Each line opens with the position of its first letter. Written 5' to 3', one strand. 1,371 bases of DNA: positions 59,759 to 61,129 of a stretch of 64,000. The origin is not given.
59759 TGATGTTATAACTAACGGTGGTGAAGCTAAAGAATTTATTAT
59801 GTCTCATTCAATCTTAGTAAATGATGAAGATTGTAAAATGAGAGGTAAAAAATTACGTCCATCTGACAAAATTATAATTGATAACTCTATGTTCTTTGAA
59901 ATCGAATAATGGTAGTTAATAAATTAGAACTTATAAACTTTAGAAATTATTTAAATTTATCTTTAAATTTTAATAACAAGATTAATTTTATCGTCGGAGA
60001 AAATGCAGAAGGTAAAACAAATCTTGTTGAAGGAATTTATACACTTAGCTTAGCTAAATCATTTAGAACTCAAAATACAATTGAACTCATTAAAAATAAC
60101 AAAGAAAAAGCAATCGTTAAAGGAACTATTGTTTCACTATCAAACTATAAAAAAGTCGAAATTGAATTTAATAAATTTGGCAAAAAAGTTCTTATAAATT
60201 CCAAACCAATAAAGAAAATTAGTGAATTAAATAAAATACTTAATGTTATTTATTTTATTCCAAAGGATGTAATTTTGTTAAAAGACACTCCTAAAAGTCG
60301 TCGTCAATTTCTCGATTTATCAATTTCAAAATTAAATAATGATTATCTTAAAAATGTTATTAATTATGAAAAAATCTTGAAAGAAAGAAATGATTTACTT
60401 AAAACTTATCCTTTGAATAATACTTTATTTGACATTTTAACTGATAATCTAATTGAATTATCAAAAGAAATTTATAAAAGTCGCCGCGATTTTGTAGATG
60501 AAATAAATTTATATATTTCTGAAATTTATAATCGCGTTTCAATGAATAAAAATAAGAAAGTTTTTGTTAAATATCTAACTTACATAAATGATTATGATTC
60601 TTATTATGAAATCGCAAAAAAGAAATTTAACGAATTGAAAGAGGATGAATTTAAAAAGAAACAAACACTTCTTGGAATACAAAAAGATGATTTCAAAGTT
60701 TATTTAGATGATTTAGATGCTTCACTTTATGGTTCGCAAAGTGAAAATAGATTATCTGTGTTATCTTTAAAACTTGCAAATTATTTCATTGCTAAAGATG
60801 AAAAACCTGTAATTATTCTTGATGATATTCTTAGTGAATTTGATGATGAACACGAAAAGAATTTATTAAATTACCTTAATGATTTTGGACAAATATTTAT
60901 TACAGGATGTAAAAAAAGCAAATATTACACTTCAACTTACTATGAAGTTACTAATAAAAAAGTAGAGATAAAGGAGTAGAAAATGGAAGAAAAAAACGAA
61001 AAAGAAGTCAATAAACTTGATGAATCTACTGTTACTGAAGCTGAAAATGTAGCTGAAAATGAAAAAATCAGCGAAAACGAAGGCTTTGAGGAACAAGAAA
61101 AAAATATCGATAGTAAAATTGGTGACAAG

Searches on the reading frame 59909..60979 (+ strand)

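Call 70: search_protein_families(library=pfam, proteins=[window:59909-60979:+], max_evalue=0.00001)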
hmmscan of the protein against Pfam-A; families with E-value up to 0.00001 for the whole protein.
window:59909-60979:+ (356 aa): 1 family
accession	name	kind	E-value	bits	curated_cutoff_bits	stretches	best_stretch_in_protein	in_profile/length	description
PF02463.25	SMC_N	-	3.6e-18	66.2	40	1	3-339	2-202/220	RecF/RecN/SMC N terminal domain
